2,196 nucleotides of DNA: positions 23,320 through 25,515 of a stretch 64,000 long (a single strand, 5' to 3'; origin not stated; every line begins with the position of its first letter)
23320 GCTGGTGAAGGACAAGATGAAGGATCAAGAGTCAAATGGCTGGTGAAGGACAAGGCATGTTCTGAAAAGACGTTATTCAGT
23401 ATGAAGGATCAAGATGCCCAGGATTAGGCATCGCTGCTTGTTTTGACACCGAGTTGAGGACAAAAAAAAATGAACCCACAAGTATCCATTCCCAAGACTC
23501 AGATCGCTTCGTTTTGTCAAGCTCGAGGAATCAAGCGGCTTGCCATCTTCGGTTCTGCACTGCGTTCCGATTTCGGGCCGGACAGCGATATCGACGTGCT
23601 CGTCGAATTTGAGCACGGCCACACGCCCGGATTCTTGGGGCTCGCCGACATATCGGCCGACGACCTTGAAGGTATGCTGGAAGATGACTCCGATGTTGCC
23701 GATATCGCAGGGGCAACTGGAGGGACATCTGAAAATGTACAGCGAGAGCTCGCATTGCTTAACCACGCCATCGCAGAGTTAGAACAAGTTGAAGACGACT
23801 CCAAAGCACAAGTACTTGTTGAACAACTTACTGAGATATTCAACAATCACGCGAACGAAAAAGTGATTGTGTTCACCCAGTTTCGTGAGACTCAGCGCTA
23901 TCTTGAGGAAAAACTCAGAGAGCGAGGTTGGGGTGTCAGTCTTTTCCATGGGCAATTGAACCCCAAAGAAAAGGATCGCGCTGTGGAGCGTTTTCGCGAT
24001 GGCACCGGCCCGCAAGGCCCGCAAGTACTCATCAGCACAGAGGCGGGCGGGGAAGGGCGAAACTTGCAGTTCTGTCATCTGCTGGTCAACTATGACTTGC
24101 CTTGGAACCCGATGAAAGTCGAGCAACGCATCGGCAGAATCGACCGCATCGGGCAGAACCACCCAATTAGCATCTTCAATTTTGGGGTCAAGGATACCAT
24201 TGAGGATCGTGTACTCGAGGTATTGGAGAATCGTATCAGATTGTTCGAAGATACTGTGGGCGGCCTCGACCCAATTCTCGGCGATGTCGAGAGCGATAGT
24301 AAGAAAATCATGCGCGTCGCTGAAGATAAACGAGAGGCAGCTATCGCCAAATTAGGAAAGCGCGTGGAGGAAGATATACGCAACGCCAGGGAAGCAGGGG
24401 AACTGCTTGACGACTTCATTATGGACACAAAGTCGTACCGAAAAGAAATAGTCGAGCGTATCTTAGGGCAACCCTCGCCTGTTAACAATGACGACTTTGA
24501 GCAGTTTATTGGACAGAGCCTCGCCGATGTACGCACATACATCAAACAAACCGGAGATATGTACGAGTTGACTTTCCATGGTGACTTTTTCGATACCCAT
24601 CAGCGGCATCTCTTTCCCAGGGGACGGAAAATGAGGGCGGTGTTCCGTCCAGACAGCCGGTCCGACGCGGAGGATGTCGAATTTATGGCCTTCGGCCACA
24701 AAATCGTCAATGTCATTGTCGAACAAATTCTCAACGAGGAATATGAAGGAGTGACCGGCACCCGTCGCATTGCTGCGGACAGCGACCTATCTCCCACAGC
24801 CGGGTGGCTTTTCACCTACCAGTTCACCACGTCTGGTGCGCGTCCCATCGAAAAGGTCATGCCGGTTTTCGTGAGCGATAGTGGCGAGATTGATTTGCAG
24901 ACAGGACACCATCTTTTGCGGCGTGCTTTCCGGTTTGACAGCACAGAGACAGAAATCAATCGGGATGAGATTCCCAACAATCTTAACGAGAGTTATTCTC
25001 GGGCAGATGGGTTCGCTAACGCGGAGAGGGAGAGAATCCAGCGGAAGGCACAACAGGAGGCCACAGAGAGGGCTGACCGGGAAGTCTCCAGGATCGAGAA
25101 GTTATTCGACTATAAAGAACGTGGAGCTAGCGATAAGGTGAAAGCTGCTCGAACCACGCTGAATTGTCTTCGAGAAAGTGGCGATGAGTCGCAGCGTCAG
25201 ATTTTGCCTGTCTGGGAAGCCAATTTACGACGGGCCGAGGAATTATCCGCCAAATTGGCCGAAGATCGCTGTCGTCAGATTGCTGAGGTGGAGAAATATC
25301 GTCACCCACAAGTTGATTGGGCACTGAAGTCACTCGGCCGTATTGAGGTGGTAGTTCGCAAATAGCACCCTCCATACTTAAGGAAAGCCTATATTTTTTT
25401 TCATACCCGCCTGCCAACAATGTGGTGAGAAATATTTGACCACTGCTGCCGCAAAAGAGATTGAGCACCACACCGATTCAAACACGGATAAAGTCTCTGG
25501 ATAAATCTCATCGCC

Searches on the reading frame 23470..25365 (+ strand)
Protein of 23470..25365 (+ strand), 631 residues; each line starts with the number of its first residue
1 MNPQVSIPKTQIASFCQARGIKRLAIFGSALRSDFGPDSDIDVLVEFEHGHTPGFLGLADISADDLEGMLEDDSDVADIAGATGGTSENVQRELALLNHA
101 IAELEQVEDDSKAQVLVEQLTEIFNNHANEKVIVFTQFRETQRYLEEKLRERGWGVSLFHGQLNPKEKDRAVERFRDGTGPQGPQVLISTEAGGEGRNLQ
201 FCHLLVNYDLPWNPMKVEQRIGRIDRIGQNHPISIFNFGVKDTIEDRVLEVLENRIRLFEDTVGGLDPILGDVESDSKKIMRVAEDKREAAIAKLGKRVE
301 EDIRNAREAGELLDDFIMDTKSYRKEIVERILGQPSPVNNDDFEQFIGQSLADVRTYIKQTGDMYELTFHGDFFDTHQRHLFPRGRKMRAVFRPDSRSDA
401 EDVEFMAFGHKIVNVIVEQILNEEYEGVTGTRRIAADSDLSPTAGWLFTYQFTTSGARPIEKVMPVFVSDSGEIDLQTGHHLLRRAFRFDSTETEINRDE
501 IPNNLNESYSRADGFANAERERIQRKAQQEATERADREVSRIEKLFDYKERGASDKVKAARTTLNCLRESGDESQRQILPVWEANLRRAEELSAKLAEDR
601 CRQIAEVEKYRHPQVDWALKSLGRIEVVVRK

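Call 3: search_protein_families(library=pfam, proteins=[window:23470-25365:+], max_evalue=0.01)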
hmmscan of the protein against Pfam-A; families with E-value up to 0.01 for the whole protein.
window:23470-25365:+ (631 aa): 3 families
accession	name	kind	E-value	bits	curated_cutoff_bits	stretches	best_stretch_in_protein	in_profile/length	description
PF00271.37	Helicase_C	-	1e-24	87.3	23.5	1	117-228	3-110/110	Helicase conserved C-terminal domain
PF01909.29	NTP_transf_2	-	1.2e-08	35.7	21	1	14-59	7-47/93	Nucleotidyltransferase domain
PF18765.7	Polbeta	-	1.5e-05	25.5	26.9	1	11-91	2-81/93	Polymerase beta, Nucleotidyltransferase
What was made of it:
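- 23818..24153 (+): Helicase_C domain (RecA lobe 2) with SNF2 motifs IV-VI at aa 185-229 (nt 24022-24156). Pfam PF00271, E 1e-24, aa 117-228 (call 3).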

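Call 4: search_protein_families(library=padloc, proteins=[window:23470-25365:+], max_evalue=0.01)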
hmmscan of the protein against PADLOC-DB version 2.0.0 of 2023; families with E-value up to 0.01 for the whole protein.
window:23470-25365:+ (631 aa): 56 families (the best 25 are shown)
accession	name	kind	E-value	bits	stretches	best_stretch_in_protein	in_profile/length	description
PDLC02500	BrxHI|BrxHII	-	2.5e-59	199.7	1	89-552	438-882/933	BrxHI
PDLC02623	DrmD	-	1e-50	170.5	1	68-612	471-1024/1040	DrmD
PDLC02504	BrxHI|BrxHII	-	9.5e-41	137.7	1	69-545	421-899/971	BrxHII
PDLC02621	DrmD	-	3.4e-40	136.1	1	78-613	465-1020/1040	DrmD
PDLC02619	DrmD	-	1.1e-36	124.4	2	172-326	483-639/872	DrmD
PDLC00659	HmaA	-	2.6e-32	109.7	1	60-277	440-662/1176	SNF2 helicase / DEAD-box helicase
PDLC02620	DrmD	-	2e-27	93.6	1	128-260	483-610/1060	DrmD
PDLC02572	DrmA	-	1e-23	81.3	1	101-240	488-634/1043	DrmA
PDLC02193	PLD_Helicase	-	1.4e-22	77.7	1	85-270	643-841/905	-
PDLC02633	DrmD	-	2.7e-22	76.6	1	125-289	522-690/839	DrmD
PDLC02843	DpdE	-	3.6e-22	76.1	1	92-314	536-756/1091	DpdE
PDLC02625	DrmD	-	1.1e-21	75.1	1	109-243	244-385/792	DrmD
PDLC02842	DpdE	-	1.4e-19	67.4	1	104-260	999-1148/1176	DpdE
PDLC02632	DrmD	-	5e-19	66.2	1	90-232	480-629/662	DrmD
PDLC02840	DpdE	-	1.3e-18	64.7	1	93-276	523-706/1091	DpdE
PDLC00632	ZorD1|ZorD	-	4.2e-16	56.1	1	105-265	915-1082/1101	"SWI2/SNF2 helicase, Mrr-like nuclease"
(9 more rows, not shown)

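Call 5: find_homologous_proteins(query=window:23470-25365:+, max_evalue=0.00001)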
Query window:23470-25365:+ (631 aa): 5155 proteins with E <= 0.00001 among 8000 candidates; the best 120 are listed.
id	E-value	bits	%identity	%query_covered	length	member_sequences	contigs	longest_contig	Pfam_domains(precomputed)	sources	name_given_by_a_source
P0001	0.0e+0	1415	100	100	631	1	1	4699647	PF18765.8,PF00271.38,PF01909.30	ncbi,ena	-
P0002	1.5e-264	897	73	85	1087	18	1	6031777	PF00270.36,PF00176.30,PF12137.14,PF00271.38,PF04851.22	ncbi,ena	-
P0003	1.5e-260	884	71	89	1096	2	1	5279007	PF00270.36,PF00176.30,PF00271.38,PF04851.22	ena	-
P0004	7.4e-239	812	63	87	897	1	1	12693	PF00176.30,PF00271.38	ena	-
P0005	2.7e-238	810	66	90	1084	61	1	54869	PF00176.30,PF00271.38,PF04851.22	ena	-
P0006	1.1e-237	808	65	87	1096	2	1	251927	PF00270.36,PF00176.30,PF12137.14,PF00271.38,PF04851.22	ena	-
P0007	1.8e-235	801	63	90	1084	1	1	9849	PF00270.36,PF00176.30,PF12137.14,PF00271.38,PF04851.22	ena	-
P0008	2.5e-235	801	64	90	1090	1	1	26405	PF00270.36,PF00176.30,PF00271.38,PF04851.22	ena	-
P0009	2.9e-235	800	64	87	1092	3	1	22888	PF00270.36,PF00176.30,PF00271.38,PF04851.22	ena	-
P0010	7.3e-235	799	63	90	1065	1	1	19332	PF00270.36,PF00176.30,PF00271.38,PF04851.22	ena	-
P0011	1.8e-228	778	62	90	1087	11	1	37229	PF00270.36,PF00176.30,PF00271.38,PF04851.22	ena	-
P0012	3.6e-225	767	61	90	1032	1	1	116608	PF00270.36,PF00176.30,PF00271.38,PF04851.22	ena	-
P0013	6.1e-225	766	61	90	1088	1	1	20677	PF00270.36,PF00176.30,PF00271.38,PF04851.22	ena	-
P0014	1.8e-224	765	61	89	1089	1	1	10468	PF00270.36,PF00176.30,PF00271.38,PF04851.22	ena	-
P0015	1.9e-224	765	66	85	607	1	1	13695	PF00271.38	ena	-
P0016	1.2e-223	762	62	90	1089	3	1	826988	PF00176.30,PF00271.38,PF04851.22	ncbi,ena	-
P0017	3.3e-222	757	61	89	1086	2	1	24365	PF00270.36,PF00176.30,PF12137.14,PF00271.38,PF04851.22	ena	-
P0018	3.1e-221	754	62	90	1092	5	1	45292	PF00176.30,PF00271.38,PF04851.22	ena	-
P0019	3.6e-221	754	62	88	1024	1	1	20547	PF00270.36,PF00176.30,PF12137.14,PF00271.38,PF04851.22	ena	-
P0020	3.7e-221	754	60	90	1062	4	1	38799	PF00176.30,PF12137.14,PF00271.38,PF04851.22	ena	-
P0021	1.2e-220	752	61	90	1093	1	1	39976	PF00270.36,PF00176.30,PF00271.38,PF04851.22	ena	-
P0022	5.3e-220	750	61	90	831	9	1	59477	PF00176.30,PF00271.38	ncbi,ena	-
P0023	1.4e-219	749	62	86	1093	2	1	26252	PF00176.30,PF00271.38,PF04851.22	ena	-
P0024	1.8e-219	748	61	90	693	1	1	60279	PF00271.38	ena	-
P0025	3.6e-219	747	61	90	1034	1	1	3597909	PF00270.36,PF00176.30,PF00271.38,PF04851.22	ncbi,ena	-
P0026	6.2e-219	746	61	88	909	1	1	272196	PF00176.30,PF00271.38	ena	-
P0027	8.9e-219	746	61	88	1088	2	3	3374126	PF00270.36,PF00176.30,PF00271.38,PF04851.22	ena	-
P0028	1.8e-218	745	61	88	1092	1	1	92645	PF00176.30,PF00271.38,PF04851.22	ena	-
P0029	1.9e-218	745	60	90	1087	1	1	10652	PF00270.36,PF00176.30,PF00271.38,PF04851.22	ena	-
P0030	3.4e-218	744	61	90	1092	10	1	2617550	PF00176.30,PF00271.38,PF04851.22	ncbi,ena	-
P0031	3.9e-218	744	60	89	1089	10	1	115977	PF00270.36,PF00176.30,PF12137.14,PF00271.38,PF04851.22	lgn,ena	-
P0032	5.0e-218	743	59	89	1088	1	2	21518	PF00270.36,PF00176.30,PF00271.38,PF04851.22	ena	-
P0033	1.4e-217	742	61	90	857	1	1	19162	PF00176.30,PF00271.38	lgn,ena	-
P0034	2.3e-217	741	60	90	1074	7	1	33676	PF00270.36,PF00176.30,PF00271.38,PF04851.22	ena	-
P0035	3.8e-217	740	61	90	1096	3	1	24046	PF00176.30,PF00271.38,PF04851.22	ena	-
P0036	5.0e-217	740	61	88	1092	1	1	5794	PF00176.30,PF00271.38,PF04851.22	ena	-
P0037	1.3e-216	739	60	90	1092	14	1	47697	PF00176.30,PF00271.38,PF04851.22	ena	-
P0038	1.3e-216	739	61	90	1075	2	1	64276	PF00270.36,PF00176.30,PF00271.38,PF04851.22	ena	-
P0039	4.4e-216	737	60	90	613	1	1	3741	PF00271.38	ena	-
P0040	4.8e-216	737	59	90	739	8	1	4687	PF00271.38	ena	-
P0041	1.5e-215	735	60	91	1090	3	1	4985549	PF00270.36,PF00176.30,PF00271.38,PF04851.22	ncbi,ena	-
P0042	3.8e-215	734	61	90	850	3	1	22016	PF00176.30,PF00271.38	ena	-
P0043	4.8e-215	734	60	90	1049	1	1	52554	PF00270.36,PF00176.30,PF00271.38,PF04851.22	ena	-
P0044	5.9e-215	733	59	90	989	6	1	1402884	PF00270.36,PF00176.30,PF00271.38,PF04851.22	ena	-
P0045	6.8e-215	733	59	90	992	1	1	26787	PF00270.36,PF00176.30,PF00271.38,PF04851.22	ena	-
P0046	7.8e-215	733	60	88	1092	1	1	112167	PF00270.36,PF00176.30,PF00271.38,PF04851.22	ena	-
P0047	1.0e-214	732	61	88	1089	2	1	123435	PF00270.36,PF00176.30,PF00271.38,PF04851.22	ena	-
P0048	1.4e-214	732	61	88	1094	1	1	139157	PF00176.30,PF00271.38,PF04851.22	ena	-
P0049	2.0e-214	731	59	89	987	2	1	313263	PF00270.36,PF00176.30,PF12137.14,PF00271.38,PF04851.22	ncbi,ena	-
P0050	2.2e-214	731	60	90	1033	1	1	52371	PF00270.36,PF00176.30,PF00271.38,PF04851.22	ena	-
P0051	2.9e-214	731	60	90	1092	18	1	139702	PF00176.30,PF00271.38,PF04851.22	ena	-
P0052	3.5e-214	731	60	88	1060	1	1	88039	PF00270.36,PF00176.30,PF00271.38,PF04851.22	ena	-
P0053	7.4e-214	730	60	90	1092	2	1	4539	PF00176.30,PF00271.38,PF04851.22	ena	-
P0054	7.5e-214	730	60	90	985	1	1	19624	PF00270.36,PF00176.30,PF00271.38,PF04851.22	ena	-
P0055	1.9e-213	728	59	89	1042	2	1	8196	PF00270.36,PF00176.30,PF00271.38,PF04851.22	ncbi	-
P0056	2.4e-213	728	60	88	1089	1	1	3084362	PF00270.36,PF00176.30,PF00271.38,PF04851.22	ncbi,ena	-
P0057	5.2e-213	727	60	89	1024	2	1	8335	PF00176.30,PF00271.38,PF04851.22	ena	-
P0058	1.6e-212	725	60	90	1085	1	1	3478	PF00270.36,PF00176.30,PF00271.38,PF04851.22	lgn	-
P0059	1.7e-212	725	59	90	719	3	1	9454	PF00271.38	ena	-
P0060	1.9e-212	725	60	88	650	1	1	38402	PF00271.38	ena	-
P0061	2.2e-212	725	59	91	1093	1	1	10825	PF00176.30,PF00271.38,PF04851.22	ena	-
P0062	3.1e-212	724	61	87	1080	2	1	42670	PF00270.36,PF00176.30,PF00271.38,PF04851.22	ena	-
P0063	9.1e-211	719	63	82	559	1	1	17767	PF00271.38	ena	-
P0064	1.9e-210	718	58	91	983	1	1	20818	PF00270.36,PF00176.30,PF00271.38,PF04851.22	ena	-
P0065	2.0e-210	718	59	90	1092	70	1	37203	PF00176.30,PF00271.38,PF04851.22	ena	-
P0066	2.7e-210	718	58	90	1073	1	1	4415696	PF00270.36,PF00176.30,PF00271.38,PF04851.22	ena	-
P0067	5.4e-210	717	58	90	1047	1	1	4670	PF00270.36,PF00176.30,PF00271.38,PF04851.22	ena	-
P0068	9.6e-210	716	58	90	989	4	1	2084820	PF00270.36,PF00176.30,PF12137.14,PF00271.38,PF04851.22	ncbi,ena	-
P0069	1.0e-209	716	58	91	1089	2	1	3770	PF00176.30,PF12137.14,PF00271.38,PF04851.22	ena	-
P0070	1.0e-209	716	60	90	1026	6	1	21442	PF00270.36,PF00176.30,PF00271.38,PF04851.22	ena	-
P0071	1.1e-209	716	60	90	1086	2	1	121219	PF00270.36,PF00176.30,PF00271.38,PF04851.22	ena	-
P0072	1.1e-209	716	57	90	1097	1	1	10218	PF00176.30,PF00271.38,PF04851.22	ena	-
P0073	1.1e-209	716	58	90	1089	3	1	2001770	PF00270.36,PF00176.30,PF12137.14,PF00271.38,PF04851.22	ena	-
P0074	3.0e-209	714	59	90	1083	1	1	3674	PF00270.36,PF00176.30,PF00271.38,PF04851.22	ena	-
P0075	7.6e-209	713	59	90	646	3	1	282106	PF00271.38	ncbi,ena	-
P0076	1.2e-208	712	60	90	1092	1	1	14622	PF00270.36,PF00176.30,PF00271.38,PF04851.22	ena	-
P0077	4.6e-208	710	55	98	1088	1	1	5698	PF00176.30,PF00271.38,PF04851.22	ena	-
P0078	5.3e-208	710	59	90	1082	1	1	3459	PF00270.36,PF00176.30,PF00271.38,PF04851.22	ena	-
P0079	1.0e-207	709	59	90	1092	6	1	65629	PF00176.30,PF00271.38,PF04851.22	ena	-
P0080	1.5e-207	709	59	90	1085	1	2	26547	PF00270.36,PF00176.30,PF00271.38,PF04851.22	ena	-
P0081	3.2e-207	708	63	78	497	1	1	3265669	PF00271.38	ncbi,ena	-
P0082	1.7e-206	705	62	85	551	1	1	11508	PF00271.38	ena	-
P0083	2.1e-206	705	59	86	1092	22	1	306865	PF00270.36,PF00176.30,PF00271.38,PF04851.22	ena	-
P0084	1.3e-204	699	59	89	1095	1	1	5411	PF00176.30,PF00271.38,PF04851.22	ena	-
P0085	1.8e-204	699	58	90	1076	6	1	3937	PF00270.36,PF00176.30,PF00271.38,PF04851.22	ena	-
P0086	2.0e-204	698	61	85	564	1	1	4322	PF00271.38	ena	-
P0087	2.2e-204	698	57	90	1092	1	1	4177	PF00270.36,PF00176.30,PF00271.38,PF04851.22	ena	-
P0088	2.3e-204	698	58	87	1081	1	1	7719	PF00270.36,PF00176.30,PF00271.38,PF04851.22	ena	-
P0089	3.5e-204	698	58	90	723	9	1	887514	PF00271.38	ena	-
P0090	1.1e-203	696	58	90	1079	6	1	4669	PF00270.36,PF00176.30,PF00271.38,PF04851.22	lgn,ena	-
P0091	1.1e-203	696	59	90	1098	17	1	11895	PF00270.36,PF00176.30,PF00271.38,PF04851.22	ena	-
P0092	1.8e-203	695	59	83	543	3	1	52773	PF00271.38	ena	-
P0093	3.7e-203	694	57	90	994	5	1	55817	PF00270.36,PF00176.30,PF00271.38,PF04851.22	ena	-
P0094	3.7e-203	694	60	85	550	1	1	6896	PF00271.38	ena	-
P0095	1.4e-202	692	57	90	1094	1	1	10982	PF00270.36,PF00176.30,PF00271.38,PF04851.22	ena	-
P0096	3.5e-202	691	58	90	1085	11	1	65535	PF00270.36,PF00176.30,PF00271.38,PF04851.22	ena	-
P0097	5.8e-202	690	61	81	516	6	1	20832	PF00271.38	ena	-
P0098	5.9e-202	690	58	90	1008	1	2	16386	PF00270.36,PF00176.30,PF00271.38,PF04851.22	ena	-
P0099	2.5e-201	688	57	89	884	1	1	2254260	PF00176.30,PF00271.38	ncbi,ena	-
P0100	6.1e-201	687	57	90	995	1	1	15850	PF00176.30,PF00271.38,PF04851.22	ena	-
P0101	1.8e-200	685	57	90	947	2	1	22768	PF00270.36,PF00176.30,PF00271.38,PF04851.22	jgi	-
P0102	6.9e-200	683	57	90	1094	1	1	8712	PF00176.30,PF00271.38,PF04851.22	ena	-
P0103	7.4e-200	683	57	89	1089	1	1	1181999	PF00270.36,PF00176.30,PF00271.38,PF04851.22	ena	-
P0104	1.7e-197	676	56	90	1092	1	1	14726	PF00176.30,PF00271.38,PF04851.22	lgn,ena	-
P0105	1.1e-196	673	57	89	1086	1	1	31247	PF00270.36,PF00176.30,PF00271.38,PF04851.22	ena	-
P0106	1.5e-196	672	55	90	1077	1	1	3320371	PF00270.36,PF00176.30,PF12137.14,PF00271.38,PF04851.22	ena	-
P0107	2.5e-196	672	56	89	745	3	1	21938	PF00271.38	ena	-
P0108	6.0e-196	670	54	90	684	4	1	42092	PF00271.38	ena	-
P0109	9.6e-196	670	58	85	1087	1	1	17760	PF00270.36,PF00176.30,PF00271.38,PF04851.22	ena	-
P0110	3.1e-195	668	56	91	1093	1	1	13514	PF00176.30,PF00271.38,PF04851.22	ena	-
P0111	4.4e-195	668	56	90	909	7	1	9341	PF00176.30,PF00271.38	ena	-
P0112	1.2e-194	666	54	90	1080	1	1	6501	PF00176.30,PF00271.38,PF04851.22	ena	-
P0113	1.7e-194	666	58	85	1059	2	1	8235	PF00270.36,PF00176.30,PF00271.38,PF04851.22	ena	-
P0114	5.0e-194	664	55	89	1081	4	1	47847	PF00270.36,PF00176.30,PF00271.38,PF04851.22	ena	-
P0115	9.1e-194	663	55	89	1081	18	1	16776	PF00270.36,PF00176.30,PF00271.38,PF04851.22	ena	-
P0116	1.1e-193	663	56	90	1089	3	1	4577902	PF00176.30,PF00271.38,PF04851.22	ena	-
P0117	1.5e-193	663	56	90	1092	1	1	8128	PF00176.30,PF00271.38,PF04851.22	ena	-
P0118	6.6e-193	660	58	85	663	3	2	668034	PF12137.14,PF00271.38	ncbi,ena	-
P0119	6.7e-193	660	54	90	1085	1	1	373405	PF00270.36,PF00176.30,PF12137.14,PF00271.38,PF04851.22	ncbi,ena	-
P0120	3.8e-192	658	56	87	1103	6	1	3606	PF00270.36,PF00176.30,PF00271.38,PF04851.22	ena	-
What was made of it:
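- On Conserved NTase + Helicase_C fusion family (hypothetical): It is the only such protein among the best 120 hits (call 5).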

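Call 9: find_encoding_contigs(protein=P0002, flank=10000, max_places=3)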
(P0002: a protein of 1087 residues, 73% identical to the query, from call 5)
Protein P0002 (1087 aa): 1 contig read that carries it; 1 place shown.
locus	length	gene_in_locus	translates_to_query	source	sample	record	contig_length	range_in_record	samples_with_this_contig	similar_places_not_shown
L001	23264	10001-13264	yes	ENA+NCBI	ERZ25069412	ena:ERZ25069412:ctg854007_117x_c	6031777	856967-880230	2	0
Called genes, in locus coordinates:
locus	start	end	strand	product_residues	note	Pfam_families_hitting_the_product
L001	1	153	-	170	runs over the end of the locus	PF02620:YceD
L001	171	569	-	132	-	PF00334:NDK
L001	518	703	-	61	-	-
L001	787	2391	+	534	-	PF01370:Epimerase (faint), PF07993:NAD_binding_4, PF03015:Sterile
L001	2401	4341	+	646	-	-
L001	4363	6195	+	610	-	PF01565:FAD_binding_4, PF02913:FAD-oxidase_C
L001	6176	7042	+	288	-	PF00106:adh_short, PF08659:KR, PF13561:adh_short_C2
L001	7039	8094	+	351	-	PF00933:Glyco_hydro_3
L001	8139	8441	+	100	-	-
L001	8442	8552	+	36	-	-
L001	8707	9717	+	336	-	-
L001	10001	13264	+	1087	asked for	PF00176:SNF2-rel_dom, PF00270:DEAD (faint), PF04851:ResIII, PF12137:RapA_C (faint), PF00271:Helicase_C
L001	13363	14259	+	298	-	PF00781:DAGK_cat, PF19279:YegS_C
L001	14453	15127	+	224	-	PF00005:ABC_tran, PF13304:AAA_21 (faint)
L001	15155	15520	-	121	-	PF18480:DUF5615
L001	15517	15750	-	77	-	PF04255:DUF433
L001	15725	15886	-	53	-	-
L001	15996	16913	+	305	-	PF00023:Ank (faint), PF13606:Ank_3 (faint), PF12796:Ank_2, PF13637:Ank_4 (weak), PF13857:Ank_5 (weak)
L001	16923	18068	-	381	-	PF01135:PCMT, PF08241:Methyltransf_11 (faint), PF01209:Ubie_methyltran (weak), PF13649:Methyltransf_25, PF13847:Methyltransf_31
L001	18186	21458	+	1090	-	PF02384:N6_Mtase, PF13489:Methyltransf_23 (faint), PF08241:Methyltransf_11 (faint), PF13649:Methyltransf_25 (faint), PF07669:Eco57I, PF01555:N6_N4_Mtase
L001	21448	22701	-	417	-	-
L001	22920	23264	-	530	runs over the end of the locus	PF07969:Amidohydro_3, PF01979:Amidohydro_1 (faint), PF07969:Amidohydro_3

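Call 10: find_encoding_contigs(protein=P0003, flank=10000, max_places=3)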
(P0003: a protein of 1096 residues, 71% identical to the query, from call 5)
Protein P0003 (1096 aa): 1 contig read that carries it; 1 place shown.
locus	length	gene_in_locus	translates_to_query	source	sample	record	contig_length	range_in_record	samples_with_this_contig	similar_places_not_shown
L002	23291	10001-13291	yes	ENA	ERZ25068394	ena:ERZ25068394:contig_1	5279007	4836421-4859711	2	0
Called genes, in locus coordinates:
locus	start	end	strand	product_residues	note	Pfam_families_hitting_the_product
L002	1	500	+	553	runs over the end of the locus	PF01370:Epimerase (weak), PF07993:NAD_binding_4, PF03015:Sterile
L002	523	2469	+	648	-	-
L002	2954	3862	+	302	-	PF02661:Fic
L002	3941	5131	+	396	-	PF02463:SMC_N, PF13175:AAA_15 (weak), PF13304:AAA_21, PF13175:AAA_15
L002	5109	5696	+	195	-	PF14103:DUF4276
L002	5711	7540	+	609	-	PF01565:FAD_binding_4, PF02913:FAD-oxidase_C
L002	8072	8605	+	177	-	PF19502:DUF6036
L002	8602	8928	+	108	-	-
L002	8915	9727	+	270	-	PF00106:adh_short, PF08659:KR, PF13561:adh_short_C2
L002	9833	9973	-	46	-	-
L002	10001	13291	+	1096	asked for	PF00176:SNF2-rel_dom, PF00270:DEAD (weak), PF04851:ResIII, PF00271:Helicase_C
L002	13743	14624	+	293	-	PF00781:DAGK_cat, PF19279:YegS_C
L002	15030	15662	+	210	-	PF12917:YfbR-like, PF13023:HD_3, PF01966:HD (weak)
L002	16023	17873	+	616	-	PF00501:AMP-binding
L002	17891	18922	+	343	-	PF02615:Ldh_2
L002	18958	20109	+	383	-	PF02746:MR_MLE_N, PF13378:MR_MLE_C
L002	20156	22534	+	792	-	PF04313:HSDR_N (faint), PF00270:DEAD, PF04851:ResIII, PF18766:SWI2_SNF2, PF08463:EcoEI_R_C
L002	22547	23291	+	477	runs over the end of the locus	PF12161:HsdM_N (faint), PF02384:N6_Mtase, PF07669:Eco57I (weak)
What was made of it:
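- On DISARM DrmD (NF038317): The same applies in L001/L002 (calls 9, 10).
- Syntenic relatives carry the intact gene (calls 9, 10).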
